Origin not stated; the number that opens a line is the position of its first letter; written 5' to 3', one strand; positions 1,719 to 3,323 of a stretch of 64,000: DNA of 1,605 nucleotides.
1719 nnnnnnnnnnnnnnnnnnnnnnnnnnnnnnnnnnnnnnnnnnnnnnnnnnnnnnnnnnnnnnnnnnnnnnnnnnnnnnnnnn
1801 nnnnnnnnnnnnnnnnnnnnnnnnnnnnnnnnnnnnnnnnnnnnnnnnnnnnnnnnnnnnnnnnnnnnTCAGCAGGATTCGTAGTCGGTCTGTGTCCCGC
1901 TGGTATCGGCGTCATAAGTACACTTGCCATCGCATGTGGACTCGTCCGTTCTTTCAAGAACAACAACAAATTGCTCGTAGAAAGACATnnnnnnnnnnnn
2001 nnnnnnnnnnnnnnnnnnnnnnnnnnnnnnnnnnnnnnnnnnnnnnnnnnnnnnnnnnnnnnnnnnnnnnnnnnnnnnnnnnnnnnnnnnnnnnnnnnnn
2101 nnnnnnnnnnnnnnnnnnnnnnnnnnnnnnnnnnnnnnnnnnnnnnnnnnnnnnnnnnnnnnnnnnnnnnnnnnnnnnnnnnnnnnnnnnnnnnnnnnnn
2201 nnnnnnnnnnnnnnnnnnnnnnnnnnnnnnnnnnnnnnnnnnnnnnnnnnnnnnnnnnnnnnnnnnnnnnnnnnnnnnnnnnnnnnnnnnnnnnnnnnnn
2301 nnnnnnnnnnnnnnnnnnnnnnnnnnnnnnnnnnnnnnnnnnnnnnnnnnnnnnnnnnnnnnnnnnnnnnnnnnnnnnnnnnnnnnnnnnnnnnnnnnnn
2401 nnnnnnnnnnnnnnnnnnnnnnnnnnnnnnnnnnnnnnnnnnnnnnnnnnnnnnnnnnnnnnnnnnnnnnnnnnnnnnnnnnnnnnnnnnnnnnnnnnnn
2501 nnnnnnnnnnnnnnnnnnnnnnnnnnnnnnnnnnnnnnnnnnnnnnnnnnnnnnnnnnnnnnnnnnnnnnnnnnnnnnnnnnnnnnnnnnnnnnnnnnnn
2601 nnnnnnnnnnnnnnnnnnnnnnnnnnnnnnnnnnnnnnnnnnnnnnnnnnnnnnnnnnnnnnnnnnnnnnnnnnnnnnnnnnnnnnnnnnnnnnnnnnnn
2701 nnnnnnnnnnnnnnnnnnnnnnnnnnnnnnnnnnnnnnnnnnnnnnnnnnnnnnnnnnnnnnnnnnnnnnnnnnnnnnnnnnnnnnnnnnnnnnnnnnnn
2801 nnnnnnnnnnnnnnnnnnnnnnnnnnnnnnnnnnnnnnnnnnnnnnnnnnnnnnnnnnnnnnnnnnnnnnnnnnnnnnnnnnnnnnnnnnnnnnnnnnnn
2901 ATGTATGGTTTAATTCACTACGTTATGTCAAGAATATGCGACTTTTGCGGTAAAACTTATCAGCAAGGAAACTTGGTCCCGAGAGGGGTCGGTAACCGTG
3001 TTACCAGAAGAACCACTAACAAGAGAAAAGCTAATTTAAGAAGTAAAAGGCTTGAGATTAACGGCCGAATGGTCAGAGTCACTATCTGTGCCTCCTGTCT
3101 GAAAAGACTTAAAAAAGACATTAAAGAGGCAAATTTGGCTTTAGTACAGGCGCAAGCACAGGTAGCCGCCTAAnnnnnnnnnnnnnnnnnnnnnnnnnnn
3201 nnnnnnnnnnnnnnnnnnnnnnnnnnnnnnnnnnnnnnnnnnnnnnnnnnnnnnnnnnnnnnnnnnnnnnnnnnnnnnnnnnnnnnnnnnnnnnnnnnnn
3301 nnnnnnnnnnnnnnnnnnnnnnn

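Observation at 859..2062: Unannotated graspetide (microviridin-like) RiPP cluster: 39-aa precursor + attenuator + ATP-grasp ligase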

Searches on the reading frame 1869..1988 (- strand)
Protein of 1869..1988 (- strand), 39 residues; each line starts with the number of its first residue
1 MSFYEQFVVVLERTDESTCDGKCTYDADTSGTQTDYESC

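Call 3: search_protein_families(library=ncbifam, proteins=[window:1869-1988:-], max_evalue=1)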
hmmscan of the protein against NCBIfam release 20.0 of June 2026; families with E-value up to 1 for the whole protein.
window:1869-1988:- (39 aa): 0 families

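Call 4: search_protein_families(library=pfam, proteins=[window:1869-1988:-], max_evalue=1)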
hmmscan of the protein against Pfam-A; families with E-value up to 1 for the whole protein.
window:1869-1988:- (39 aa): 1 family
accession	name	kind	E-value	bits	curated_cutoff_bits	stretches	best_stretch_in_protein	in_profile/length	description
PF19813.4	DUF6296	-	0.049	14.1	27.2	1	5-31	20-45/78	Family of unknown function (DUF6296)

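Call 49: search_protein_representatives(protein=window:1869-1988:-)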
Query: 39 residues. Proteins with E-value up to 0.001 (for the whole library): 9; up to 1e-10: 1; up to 1e-30: 0. The best 9 are listed.
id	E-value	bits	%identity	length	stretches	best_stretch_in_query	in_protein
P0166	2.0e-18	79.1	100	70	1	1-39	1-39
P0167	2.4e-10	54.6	72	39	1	1-39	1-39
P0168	4.1e-09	50.8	68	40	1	2-38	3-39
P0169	3.1e-07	45.1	51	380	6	2-25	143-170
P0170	1.0e-06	43.5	54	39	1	1-39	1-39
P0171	3.3e-06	42.0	65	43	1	2-39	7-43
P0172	1.2e-04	37.3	51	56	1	2-38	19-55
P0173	3.3e-04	35.9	53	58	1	1-38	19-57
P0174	4.4e-04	35.5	67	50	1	2-39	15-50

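Call 66: find_encoding_contigs(protein=P0174, flank=3000, max_places=3)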
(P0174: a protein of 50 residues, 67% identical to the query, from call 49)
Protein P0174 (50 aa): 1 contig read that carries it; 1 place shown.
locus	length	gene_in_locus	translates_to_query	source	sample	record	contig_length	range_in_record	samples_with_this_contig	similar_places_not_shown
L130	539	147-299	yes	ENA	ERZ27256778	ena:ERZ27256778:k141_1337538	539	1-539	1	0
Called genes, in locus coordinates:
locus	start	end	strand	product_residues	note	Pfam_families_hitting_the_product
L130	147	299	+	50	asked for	-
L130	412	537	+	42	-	?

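Call 67: find_encoding_contigs(protein=P0170, flank=3000, max_places=3)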
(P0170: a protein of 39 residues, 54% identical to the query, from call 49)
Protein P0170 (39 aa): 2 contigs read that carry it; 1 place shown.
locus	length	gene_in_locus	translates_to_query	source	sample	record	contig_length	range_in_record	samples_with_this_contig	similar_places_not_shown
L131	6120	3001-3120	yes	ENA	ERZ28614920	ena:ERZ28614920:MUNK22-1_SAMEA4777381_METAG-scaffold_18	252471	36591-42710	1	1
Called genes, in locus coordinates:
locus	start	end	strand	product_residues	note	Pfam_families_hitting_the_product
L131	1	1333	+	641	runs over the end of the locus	PF00012:HSP70, PF06723:MreB_Mbl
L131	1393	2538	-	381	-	PF01381:HTH_3, PF13560:HTH_31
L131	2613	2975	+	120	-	-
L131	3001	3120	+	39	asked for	-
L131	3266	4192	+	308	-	-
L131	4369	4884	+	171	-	PF20329:DUF6624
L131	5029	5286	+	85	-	-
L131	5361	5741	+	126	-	-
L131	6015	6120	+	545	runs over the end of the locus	PF21799:MurD-like_N, PF08245:Mur_ligase_M, PF02875:Mur_ligase_C (weak)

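Call 72: find_encoding_contigs(protein=P0167, flank=3000, max_places=3)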
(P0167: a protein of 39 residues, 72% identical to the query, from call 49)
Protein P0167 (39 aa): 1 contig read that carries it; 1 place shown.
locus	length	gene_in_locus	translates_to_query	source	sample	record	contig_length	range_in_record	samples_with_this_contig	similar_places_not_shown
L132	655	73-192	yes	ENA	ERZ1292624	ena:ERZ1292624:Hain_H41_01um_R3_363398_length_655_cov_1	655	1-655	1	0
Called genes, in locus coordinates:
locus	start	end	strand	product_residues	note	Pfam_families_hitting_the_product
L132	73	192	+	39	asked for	-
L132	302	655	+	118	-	?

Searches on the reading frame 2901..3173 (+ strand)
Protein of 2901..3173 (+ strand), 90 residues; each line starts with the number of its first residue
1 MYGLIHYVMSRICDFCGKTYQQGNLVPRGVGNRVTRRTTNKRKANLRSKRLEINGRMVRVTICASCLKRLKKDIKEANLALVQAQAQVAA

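Call 74: search_protein_families(library=pfam, proteins=[window:2901-3173:+], max_evalue=1)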
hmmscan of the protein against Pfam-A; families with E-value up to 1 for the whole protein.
window:2901-3173:+ (90 aa): 6 families
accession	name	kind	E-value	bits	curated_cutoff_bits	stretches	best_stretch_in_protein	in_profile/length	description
PF00830.24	Ribosomal_L28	-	1.1e-10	41.8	27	1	11-72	1-59/60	Ribosomal L28 family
PF06689.19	zf-C4_ClpX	-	0.0024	18.1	27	1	12-24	2-14/39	ClpX C4-type zinc finger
PF08394.17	Arc_trans_TRASH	-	0.016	15.8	27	1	57-76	22-41/43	Archaeal TRASH domain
PF10367.15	zf-Vps39_C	-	0.027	14.5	24.7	0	62-71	11-20/41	Vacuolar sorting protein 39 C-terminal zinc finger domain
PF18912.6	DZR_2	-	0.051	13.9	27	0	61-75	22-35/56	Double zinc ribbon domain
PF13912.12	zf-C2H2_6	-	0.2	12.1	25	0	12-21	3-12/27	C2H2-type zinc finger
